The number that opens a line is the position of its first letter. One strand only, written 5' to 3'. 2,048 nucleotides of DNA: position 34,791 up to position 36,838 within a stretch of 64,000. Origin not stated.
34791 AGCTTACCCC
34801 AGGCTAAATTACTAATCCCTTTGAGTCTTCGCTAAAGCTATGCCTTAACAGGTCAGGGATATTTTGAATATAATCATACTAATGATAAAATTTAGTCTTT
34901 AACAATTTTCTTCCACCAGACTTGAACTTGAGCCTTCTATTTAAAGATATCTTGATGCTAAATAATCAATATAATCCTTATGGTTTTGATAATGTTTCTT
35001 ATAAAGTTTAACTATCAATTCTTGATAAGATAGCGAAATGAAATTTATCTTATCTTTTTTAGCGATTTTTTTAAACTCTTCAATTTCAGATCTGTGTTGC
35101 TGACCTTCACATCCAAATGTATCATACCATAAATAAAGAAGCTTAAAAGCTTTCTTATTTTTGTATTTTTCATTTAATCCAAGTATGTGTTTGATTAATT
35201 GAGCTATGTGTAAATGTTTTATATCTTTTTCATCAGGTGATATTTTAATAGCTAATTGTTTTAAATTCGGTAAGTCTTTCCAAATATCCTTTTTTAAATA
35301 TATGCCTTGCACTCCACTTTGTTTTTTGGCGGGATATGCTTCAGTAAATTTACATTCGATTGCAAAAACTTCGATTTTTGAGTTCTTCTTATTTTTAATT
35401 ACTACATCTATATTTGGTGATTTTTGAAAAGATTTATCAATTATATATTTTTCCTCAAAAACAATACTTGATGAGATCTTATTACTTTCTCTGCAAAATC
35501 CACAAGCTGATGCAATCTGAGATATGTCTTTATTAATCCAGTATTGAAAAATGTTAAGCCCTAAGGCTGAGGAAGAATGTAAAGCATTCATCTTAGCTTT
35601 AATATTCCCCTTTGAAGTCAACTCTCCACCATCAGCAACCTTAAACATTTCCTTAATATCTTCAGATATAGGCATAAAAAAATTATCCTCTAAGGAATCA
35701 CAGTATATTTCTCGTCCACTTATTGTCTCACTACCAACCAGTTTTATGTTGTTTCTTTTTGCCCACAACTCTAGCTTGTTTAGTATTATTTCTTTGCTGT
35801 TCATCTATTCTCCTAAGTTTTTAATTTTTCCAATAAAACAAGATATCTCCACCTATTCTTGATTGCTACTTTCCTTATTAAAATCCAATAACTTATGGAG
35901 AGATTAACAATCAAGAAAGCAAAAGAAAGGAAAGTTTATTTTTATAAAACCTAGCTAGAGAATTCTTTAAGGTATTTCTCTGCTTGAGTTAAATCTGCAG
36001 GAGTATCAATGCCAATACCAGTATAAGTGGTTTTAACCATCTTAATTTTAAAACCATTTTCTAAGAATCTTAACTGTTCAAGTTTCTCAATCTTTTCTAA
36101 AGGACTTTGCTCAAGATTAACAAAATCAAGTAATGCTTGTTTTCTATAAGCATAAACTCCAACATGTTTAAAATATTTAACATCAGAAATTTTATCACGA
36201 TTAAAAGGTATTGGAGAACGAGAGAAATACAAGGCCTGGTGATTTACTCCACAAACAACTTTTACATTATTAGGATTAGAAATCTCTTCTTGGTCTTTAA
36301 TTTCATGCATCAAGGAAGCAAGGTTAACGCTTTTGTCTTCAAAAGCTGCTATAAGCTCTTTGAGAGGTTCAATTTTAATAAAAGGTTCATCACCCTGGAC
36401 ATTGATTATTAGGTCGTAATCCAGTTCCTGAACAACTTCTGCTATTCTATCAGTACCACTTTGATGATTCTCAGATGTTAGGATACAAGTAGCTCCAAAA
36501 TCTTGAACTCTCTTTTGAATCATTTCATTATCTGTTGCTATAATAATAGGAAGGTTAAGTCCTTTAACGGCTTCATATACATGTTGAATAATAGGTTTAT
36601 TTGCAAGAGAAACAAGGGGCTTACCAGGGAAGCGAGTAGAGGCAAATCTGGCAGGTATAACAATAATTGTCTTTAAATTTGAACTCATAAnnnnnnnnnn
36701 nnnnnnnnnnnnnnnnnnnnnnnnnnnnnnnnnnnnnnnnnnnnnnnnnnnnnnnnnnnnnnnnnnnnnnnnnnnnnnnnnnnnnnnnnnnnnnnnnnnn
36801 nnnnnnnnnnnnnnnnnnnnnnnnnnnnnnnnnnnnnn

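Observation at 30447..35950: A+T-rich three-gene island: AAA+ ATPase, GmrSD-like DUF262/DUF1524 nuclease and a convergent PD-(D/E)xK-like nuclease (candidate defence locus)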

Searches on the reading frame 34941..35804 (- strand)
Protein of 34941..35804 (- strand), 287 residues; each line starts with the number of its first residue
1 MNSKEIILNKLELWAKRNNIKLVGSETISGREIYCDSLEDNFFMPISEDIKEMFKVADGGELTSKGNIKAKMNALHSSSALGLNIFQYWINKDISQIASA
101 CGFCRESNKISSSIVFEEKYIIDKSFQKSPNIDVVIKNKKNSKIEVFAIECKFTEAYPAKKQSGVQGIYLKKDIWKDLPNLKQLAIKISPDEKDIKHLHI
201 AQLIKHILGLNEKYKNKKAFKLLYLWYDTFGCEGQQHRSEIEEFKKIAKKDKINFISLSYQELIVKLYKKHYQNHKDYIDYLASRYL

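Call 3: search_protein_families(library=pfam, proteins=[window:34941-35804:-], max_evalue=0.1)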
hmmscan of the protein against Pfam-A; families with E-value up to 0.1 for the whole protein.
window:34941-35804:- (287 aa): 3 families
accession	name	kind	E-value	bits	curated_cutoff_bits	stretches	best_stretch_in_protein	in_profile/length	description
PF22558.3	REase-ARP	-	6.4e-18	65.8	27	1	38-287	35-270/270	Restriction Endonuclease associating with ARP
PF20796.3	PDDEXK_13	-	4e-07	30.1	27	1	74-287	84-289/290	PD-(D/E)XK nuclease superfamily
PF20247.3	DUF6602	-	0.012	16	27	1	115-159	34-73/104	Domain of unknown function (DUF6602)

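Call 4: search_protein_families(library=padloc, proteins=[window:34941-35804:-], max_evalue=0.1)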
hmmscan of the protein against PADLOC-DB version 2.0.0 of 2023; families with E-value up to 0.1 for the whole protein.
window:34941-35804:- (287 aa): 0 families

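Call 5: search_protein_families(library=ncbifam, proteins=[window:34941-35804:-], max_evalue=0.1)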
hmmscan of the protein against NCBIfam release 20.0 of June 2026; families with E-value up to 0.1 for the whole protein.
window:34941-35804:- (287 aa): 0 families

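Call 33: find_homologous_proteins(query=window:34941-35804:-, max_evalue=0.001)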
Query window:34941-35804:- (287 aa): 1770 proteins with E <= 0.001 among 3553 candidates; the best 120 are listed.
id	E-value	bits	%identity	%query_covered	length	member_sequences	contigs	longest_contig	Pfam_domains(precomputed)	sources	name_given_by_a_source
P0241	1.5e-184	630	100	100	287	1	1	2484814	PF20796.4,PF22558.4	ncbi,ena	-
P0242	4.8e-119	415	66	100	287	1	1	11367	PF20796.4,PF22558.4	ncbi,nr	ncbi:hypothetical protein JEZ13_05535 [bacterium]|nr:hypothetical protein [bacterium]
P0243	1.2e-116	408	66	100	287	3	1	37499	PF20796.4,PF22558.4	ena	-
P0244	1.6e-114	401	63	100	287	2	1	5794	PF20796.4,PF22558.4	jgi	-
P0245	1.9e-92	328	54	100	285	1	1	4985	PF22558.4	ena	-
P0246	6.0e-92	327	54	100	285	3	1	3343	PF22558.4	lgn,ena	-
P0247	1.9e-91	325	53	100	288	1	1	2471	PF22558.4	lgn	-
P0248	2.7e-91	324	55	100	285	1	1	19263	PF22558.4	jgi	jgi:hypothetical protein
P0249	1.4e-90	322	53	100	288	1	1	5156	PF22558.4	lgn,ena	-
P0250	1.9e-90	322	55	100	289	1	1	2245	PF22558.4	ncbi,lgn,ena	-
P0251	2.8e-90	321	56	100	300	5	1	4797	PF20796.4,PF22558.4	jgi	-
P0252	6.0e-90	320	54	100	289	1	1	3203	PF22558.4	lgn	-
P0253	7.3e-90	320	53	100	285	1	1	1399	PF22558.4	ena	-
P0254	1.0e-89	319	54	100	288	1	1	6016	PF22558.4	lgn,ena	-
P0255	2.7e-89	318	54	100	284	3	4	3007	PF22558.4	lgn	-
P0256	4.3e-89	317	55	100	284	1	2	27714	PF22558.4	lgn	-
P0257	6.7e-89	317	54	100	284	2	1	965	PF22558.4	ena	-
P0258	2.0e-88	315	53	100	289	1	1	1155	PF22558.4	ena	-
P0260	5.7e-88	313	54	100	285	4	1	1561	PF22558.4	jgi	jgi:hypothetical protein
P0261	5.8e-88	313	54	100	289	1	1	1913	PF22558.4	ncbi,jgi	jgi:hypothetical protein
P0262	1.2e-87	312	54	100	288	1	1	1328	PF22558.4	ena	-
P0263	1.4e-87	312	54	100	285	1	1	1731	PF22558.4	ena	-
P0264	1.7e-87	312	51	100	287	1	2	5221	PF22558.4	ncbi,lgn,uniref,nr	ncbi:MAG: hypothetical protein DDT42_01531 [candidate division WS2 bacterium]|uniref:Restriction end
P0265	2.0e-87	312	51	100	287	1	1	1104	PF22558.4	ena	-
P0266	2.6e-87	311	52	100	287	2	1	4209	PF22558.4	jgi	-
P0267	3.8e-87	311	54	100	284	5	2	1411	PF22558.4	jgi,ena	-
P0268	4.1e-87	311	52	100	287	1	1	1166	PF22558.4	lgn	-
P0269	4.3e-87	311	55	100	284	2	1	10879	PF22558.4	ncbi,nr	ncbi:MAG: hypothetical protein PHI44_01380 [Candidatus Ratteibacteria bacterium]|nr:hypothetical pro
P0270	5.1e-87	310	50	100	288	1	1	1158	PF22558.4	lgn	-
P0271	5.9e-87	310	55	100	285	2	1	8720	PF22558.4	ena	-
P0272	6.1e-87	310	52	99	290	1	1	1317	PF22558.4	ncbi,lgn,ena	ncbi:MAG: hypothetical protein AABZ32_09960 [Bacteroidota bacterium]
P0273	7.0e-87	310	53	100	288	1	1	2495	PF22558.4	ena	-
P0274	7.1e-87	310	52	100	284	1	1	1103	PF20796.4,PF22558.4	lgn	-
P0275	7.2e-87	310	52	100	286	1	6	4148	PF22558.4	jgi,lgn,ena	-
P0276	8.1e-87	310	55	100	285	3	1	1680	PF22558.4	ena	-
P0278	8.4e-87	310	53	100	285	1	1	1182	PF22558.4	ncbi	-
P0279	8.9e-87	310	54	100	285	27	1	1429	PF22558.4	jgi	jgi:hypothetical protein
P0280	9.7e-87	309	54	100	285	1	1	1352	PF22558.4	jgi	-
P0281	1.1e-86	309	54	100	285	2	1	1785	PF22558.4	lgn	-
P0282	1.2e-86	309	52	100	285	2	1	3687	PF22558.4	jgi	jgi:hypothetical protein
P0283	1.3e-86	309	51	100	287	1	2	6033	PF22558.4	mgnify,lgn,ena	mgnify:CR=1 FL=1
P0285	1.7e-86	309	54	100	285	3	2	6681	PF22558.4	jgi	-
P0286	1.8e-86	309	52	100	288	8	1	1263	PF22558.4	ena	-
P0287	1.9e-86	308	51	100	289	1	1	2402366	PF22558.4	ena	-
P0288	2.1e-86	308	51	100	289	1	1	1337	PF22558.4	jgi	jgi:hypothetical protein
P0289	2.2e-86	308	52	100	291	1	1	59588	PF22558.4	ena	-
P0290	2.5e-86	308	53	100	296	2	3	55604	PF22558.4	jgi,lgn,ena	-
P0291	2.7e-86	308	53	100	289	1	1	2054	PF22558.4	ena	-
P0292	2.7e-86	308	51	98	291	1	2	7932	PF22558.4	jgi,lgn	jgi:hypothetical protein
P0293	2.8e-86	308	54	100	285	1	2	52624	PF22558.4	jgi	jgi:hypothetical protein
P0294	2.9e-86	308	54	100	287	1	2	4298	PF22558.4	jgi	-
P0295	3.2e-86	308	51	100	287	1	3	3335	PF22558.4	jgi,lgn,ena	-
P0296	3.4e-86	308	52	100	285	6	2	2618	PF22558.4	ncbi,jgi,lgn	-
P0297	3.4e-86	308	53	100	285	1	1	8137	PF22558.4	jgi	-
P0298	4.5e-86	307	53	100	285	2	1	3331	PF22558.4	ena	-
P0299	4.5e-86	307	54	100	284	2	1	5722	PF22558.4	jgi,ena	-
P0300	5.0e-86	307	54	100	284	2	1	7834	PF22558.4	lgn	-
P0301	5.4e-86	307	52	100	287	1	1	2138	PF20796.4,PF22558.4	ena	-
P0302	5.5e-86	307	51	100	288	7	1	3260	PF22558.4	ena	-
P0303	5.5e-86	307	53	100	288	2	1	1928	PF22558.4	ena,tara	tara:strand:- start:352 stop:1218 length:867 start_codon:yes stop_codon:yes gene_type:complete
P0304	5.7e-86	307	54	100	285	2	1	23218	PF22558.4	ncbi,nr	ncbi:hypothetical protein KJ599_00785 [bacterium]|nr:hypothetical protein [bacterium]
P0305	6.1e-86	307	54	100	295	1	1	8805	PF22558.4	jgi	jgi:hypothetical protein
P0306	6.5e-86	307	50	100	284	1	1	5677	PF22558.4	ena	-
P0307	7.6e-86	307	54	100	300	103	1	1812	PF22558.4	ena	-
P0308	7.8e-86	306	52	100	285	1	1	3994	PF22558.4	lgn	-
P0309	7.9e-86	306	51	100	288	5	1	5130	PF22558.4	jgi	jgi:hypothetical protein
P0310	9.3e-86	306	53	100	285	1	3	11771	PF22558.4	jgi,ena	-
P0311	9.3e-86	306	53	100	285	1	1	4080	PF22558.4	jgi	jgi:hypothetical protein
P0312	1.2e-85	306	53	100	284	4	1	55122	PF20796.4,PF22558.4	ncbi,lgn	-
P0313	1.2e-85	306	51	100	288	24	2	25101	PF22558.4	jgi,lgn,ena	-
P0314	1.3e-85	306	53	100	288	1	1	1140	PF22558.4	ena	-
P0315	1.5e-85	306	54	100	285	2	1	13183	PF22558.4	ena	-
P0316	1.7e-85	305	52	100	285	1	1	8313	PF22558.4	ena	-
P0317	1.8e-85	305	53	100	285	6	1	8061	PF22558.4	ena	-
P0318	1.8e-85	305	51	100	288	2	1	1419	PF22558.4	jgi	-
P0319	1.9e-85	305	51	100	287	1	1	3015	PF22558.4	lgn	-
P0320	2.0e-85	305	53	100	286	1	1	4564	PF20796.4,PF22558.4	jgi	jgi:hypothetical protein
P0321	2.3e-85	305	54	100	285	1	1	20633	PF22558.4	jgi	jgi:hypothetical protein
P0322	2.4e-85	305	54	100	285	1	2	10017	PF22558.4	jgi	-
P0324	2.4e-85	305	52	100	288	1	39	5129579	PF22558.4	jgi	jgi:hypothetical protein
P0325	2.7e-85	305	53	100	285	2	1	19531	PF22558.4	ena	-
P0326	2.8e-85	305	53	100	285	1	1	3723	PF22558.4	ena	-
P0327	2.9e-85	305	51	100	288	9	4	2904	PF20796.4,PF22558.4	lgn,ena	-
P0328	3.1e-85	305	53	100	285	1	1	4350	PF22558.4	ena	-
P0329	3.3e-85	304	52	100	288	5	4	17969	PF22558.4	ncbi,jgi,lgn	jgi:hypothetical protein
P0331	3.8e-85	304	53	100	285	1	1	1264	PF22558.4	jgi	-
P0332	4.3e-85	304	52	100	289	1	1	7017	PF22558.4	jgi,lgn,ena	-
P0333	4.5e-85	304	51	100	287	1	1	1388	PF22558.4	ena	-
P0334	4.7e-85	304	51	100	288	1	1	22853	PF22558.4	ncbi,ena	-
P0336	5.1e-85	304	53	100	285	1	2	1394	PF20796.4,PF22558.4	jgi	-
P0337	5.1e-85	304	53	100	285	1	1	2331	PF22558.4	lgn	-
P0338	5.2e-85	304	51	100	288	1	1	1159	PF22558.4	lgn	-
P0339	6.2e-85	304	51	100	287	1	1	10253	PF22558.4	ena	-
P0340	6.9e-85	303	52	100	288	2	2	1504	PF22558.4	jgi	-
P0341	7.5e-85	303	53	100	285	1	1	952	PF22558.4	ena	-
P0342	7.5e-85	303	52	100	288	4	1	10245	PF20796.4,PF22558.4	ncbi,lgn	-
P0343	7.9e-85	303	53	95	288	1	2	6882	PF22558.4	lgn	-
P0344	8.4e-85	303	53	98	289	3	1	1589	PF22558.4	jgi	jgi:hypothetical protein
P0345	9.9e-85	303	53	100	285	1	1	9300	PF22558.4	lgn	-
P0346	9.9e-85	303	51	100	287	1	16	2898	PF22558.4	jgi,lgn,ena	-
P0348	1.1e-84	303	50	98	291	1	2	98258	PF22558.4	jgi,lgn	-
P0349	1.1e-84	303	52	100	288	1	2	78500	PF22558.4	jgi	jgi:hypothetical protein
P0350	1.1e-84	303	50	100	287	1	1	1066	PF22558.4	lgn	-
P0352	1.2e-84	303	52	100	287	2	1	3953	PF20796.4,PF22558.4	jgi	-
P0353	1.3e-84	302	52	100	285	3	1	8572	PF22558.4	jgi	-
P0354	1.3e-84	302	51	100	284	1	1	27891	PF22558.4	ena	-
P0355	1.4e-84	302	53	100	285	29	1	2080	PF20796.4,PF22558.4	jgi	-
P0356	1.4e-84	302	52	100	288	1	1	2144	PF22558.4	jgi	-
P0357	1.4e-84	302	49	100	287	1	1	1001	PF22558.4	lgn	-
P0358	1.5e-84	302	54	100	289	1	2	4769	PF22558.4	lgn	-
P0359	1.5e-84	302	53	100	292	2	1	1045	PF22558.4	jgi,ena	-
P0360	1.6e-84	302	52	100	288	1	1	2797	PF22558.4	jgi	-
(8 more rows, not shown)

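Call 35: find_encoding_contigs(protein=P0242, flank=8000, max_places=2)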
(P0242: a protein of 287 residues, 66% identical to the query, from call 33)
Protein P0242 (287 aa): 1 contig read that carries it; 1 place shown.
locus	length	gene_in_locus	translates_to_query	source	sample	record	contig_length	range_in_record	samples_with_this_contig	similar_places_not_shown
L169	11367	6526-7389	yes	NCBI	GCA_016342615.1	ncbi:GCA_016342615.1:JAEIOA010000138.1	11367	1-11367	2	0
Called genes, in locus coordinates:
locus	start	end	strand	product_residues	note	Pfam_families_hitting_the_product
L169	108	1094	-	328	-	PF13386:DsbD_2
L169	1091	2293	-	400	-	-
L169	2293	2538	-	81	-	PF00037:Fer4, PF13237:Fer4_10, PF12837:Fer4_6 (weak), PF12838:Fer4_7, PF13187:Fer4_9, PF13484:Fer4_16 (weak), PF12797:Fer4_2 (weak), PF00037:Fer4, +6 more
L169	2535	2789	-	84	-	PF14697:Fer4_21 (weak), PF13746:Fer4_18 (weak), PF13187:Fer4_9, PF12837:Fer4_6 (weak), PF13237:Fer4_10, PF00037:Fer4, PF12838:Fer4_7, PF13484:Fer4_16 (weak), +4 more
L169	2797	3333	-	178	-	PF12797:Fer4_2 (faint), PF13237:Fer4_10 (weak), PF14697:Fer4_21 (weak), PF12838:Fer4_7, PF13187:Fer4_9 (weak), PF00037:Fer4, PF18962:Por_Secre_tail (weak), PF13860:FlgD_ig (weak), +2 more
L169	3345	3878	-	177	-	PF14697:Fer4_21 (faint), PF00037:Fer4, PF12797:Fer4_2 (faint), PF13237:Fer4_10, PF12837:Fer4_6 (weak), PF12838:Fer4_7 (weak), PF13187:Fer4_9 (weak)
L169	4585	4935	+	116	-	-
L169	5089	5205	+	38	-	-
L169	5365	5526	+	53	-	-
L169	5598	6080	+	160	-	-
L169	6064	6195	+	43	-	-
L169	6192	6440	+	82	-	-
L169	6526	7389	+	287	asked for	PF22558:REase-ARP, PF20796:PDDEXK_13 (weak)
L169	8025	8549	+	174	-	PF13749:HATPase_c_4, PF08279:HTH_11 (weak), PF13412:HTH_24 (weak), PF08220:HTH_DeoR (weak)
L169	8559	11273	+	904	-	PF13091:PLDc_2, PF04851:ResIII, PF00176:SNF2-rel_dom, PF00270:DEAD (weak), PF00271:Helicase_C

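Call 36: find_encoding_contigs(protein=P0243, flank=8000, max_places=2)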
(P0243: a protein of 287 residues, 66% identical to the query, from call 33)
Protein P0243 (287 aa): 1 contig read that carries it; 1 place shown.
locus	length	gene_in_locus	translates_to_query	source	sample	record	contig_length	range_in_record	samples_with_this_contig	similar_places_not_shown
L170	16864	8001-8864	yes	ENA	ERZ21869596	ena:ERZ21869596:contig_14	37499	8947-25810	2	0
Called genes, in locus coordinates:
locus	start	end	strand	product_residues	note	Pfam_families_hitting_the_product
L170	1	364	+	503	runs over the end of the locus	PF03349:Toluene_X, PF13505:OMP_b-brl (faint)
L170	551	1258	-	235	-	PF00849:PseudoU_synth_2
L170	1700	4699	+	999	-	PF00583:Acetyltransf_1, PF13673:Acetyltransf_10 (weak), PF13508:Acetyltransf_7 (weak)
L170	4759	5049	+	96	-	-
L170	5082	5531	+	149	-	PF00903:Glyoxalase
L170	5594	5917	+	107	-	-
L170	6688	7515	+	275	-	PF03372:Exo_endo_phos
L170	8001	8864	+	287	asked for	PF22558:REase-ARP, PF20796:PDDEXK_13 (weak)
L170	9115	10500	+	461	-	PF00072:Response_reg, PF02954:HTH_8 (faint), PF00004:AAA (faint), PF00158:Sigma54_activat, PF14532:Sigma54_activ_2 (weak), PF25601:AAA_lid_14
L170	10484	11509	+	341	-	PF00814:TsaD, PF22521:HypF_C_2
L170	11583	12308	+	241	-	-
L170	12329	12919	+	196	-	PF00881:Nitroreductase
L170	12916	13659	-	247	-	PF11967:RecO_N, PF02565:RecO_C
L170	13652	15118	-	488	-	PF05833:NFACT_N, PF05670:NFACT-R_1, PF18297:NFACT-R_2 (weak)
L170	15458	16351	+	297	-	-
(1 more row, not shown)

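Call 67: search_solved_structures(query=A11, max_evalue=1)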
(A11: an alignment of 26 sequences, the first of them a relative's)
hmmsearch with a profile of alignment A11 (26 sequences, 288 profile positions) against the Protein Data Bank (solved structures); distinct sequences matched with E-value up to 1: 0.

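Call 68: search_protein_families(library=phrogs, proteins=[window:34941-35804:-], max_evalue=0.001)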
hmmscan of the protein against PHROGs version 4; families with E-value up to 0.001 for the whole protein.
window:34941-35804:- (287 aa): 0 families

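Call 78: find_encoding_contigs(protein=P0324, flank=6000, max_places=6)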
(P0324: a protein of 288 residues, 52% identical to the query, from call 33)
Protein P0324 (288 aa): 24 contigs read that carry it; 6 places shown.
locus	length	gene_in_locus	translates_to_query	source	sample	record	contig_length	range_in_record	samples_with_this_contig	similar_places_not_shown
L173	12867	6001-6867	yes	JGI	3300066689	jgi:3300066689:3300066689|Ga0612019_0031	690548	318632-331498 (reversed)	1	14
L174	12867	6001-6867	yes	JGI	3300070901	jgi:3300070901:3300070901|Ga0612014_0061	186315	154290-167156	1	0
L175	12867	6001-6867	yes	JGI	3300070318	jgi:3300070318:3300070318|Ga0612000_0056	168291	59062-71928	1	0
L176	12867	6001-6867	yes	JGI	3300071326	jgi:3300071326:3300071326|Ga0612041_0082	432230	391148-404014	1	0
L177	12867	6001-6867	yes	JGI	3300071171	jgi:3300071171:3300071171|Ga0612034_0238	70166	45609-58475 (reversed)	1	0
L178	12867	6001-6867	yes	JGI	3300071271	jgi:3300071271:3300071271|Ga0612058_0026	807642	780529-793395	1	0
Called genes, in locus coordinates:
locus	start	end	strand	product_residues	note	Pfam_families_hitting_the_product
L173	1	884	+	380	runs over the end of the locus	PF11396:PepSY_like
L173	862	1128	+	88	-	-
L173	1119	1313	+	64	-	-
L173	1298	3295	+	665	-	PF07715:Plug, PF00593:TonB_dep_Rec_b-barrel, PF14905:OMP_b-brl_3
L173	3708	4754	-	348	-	PF14319:Zn_Tnp_IS91, PF04986:Y2_Tnp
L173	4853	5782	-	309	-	PF13495:Phage_int_SAM_4, PF00589:Phage_integrase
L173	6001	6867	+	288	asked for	PF22558:REase-ARP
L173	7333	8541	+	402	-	PF00872:Transposase_mut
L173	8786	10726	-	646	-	PF01609:DDE_Tnp_1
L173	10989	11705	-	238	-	PF02585:PIG-L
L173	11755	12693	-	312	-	PF00890:FAD_binding_2 (faint), PF01134:GIDA (faint), PF07992:Pyr_redox_2, PF12831:FAD_oxidored (weak), PF13738:Pyr_redox_3, PF00070:Pyr_redox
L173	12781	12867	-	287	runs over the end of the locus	PF00140:Sigma70_r1_2, PF04542:Sigma70_r2, PF04539:Sigma70_r3, PF04545:Sigma70_r4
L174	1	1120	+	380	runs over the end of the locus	PF11396:PepSY_like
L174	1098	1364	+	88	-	-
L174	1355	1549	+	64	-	-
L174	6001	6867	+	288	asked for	PF22558:REase-ARP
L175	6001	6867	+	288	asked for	PF22558:REase-ARP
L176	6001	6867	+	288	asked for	PF22558:REase-ARP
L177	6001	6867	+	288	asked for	PF22558:REase-ARP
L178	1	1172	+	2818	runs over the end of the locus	PF00109:ketoacyl-synt, PF02801:Ketoacyl-synt_C, PF16197:KAsynt_C_assoc, PF22336:RhiE-like_linker, PF22621:CurL-like_PKS_C, PF00698:Acyl_transf_1, PF21089:PKS_DH_N, PF14765:PS-DH, +16 more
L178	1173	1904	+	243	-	PF22624:AASDHPPT_N, PF01648:ACPS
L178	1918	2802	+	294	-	PF03279:Lip_A_acyltrans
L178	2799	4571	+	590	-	PF00501:AMP-binding, PF23562:AMP-binding_C_3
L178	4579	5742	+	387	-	-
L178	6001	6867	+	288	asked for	PF22558:REase-ARP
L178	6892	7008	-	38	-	-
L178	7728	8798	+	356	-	PF03235:GmrSD_N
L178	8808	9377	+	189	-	PF12760:Zn_ribbon_IS1595, PF12762:DDE_Tnp_IS1595 (weak)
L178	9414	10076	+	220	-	PF07510:GmrSD_C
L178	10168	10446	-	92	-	PF08388:GIIM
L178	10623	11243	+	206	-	-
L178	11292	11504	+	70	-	-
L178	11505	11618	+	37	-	-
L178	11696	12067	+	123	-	-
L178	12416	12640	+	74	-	-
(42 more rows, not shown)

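Call 79: find_encoding_contigs(protein=P0349, flank=6000, max_places=3)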
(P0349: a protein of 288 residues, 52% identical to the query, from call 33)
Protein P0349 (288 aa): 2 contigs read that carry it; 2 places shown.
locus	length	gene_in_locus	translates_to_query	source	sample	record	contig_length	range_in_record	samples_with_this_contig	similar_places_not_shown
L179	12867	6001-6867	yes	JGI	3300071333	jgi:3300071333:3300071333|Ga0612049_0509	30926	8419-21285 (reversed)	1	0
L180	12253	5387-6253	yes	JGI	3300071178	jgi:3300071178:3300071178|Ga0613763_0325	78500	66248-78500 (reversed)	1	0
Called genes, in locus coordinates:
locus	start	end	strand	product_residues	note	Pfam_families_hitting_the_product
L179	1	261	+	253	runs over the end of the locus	PF03432:Relaxase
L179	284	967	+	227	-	-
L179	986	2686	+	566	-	PF02534:T4SS-DNA_transf, PF10412:TrwB_AAD_bind, PF12696:TraG-D_C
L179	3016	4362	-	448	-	-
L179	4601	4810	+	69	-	PF28317:Lant_leader_dom (weak)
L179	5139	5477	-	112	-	PF02481:DNA_processg_A, PF10686:YAcAr, PF12694:cpYpsA (faint)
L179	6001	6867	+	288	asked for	PF22558:REase-ARP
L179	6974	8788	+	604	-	PF10592:AIPR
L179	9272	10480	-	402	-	PF00872:Transposase_mut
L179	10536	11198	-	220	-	PF08843:AbiEii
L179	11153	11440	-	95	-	PF21956:DUF6922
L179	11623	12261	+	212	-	PF00239:Resolvase, PF13384:HTH_23 (faint)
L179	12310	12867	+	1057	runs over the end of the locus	PF02384:N6_Mtase (faint), PF20473:MmeI_Mtase, PF07669:Eco57I, PF18135:Type_ISP_C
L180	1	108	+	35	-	?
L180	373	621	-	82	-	PF02470:MlaD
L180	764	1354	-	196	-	PF04367:DUF502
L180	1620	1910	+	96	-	-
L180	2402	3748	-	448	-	-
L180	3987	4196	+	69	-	PF28317:Lant_leader_dom (weak)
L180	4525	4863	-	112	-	PF02481:DNA_processg_A, PF10686:YAcAr, PF12694:cpYpsA (faint)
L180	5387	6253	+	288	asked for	PF22558:REase-ARP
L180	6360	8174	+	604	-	PF10592:AIPR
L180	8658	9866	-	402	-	PF00872:Transposase_mut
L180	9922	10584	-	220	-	PF08843:AbiEii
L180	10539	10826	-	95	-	PF21956:DUF6922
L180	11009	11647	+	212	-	PF00239:Resolvase, PF13384:HTH_23 (faint)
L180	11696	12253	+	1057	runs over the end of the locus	PF02384:N6_Mtase (faint), PF20473:MmeI_Mtase, PF07669:Eco57I, PF18135:Type_ISP_C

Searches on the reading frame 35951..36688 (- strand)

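Call 77: search_protein_families(library=pfam, proteins=[window:35951-36688:-], max_evalue=0.0001)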
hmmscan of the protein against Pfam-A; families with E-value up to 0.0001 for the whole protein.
window:35951-36688:- (245 aa): 2 families
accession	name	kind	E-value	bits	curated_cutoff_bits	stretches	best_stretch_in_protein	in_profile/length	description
PF02348.25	CTP_transf_3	-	4.6e-59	200.3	22.6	1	8-215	1-217/217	Cytidylyltransferase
PF12804.13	NTP_transf_3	-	3.5e-10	40.7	27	1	18-127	10-122/160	MobA-like NTP transferase domain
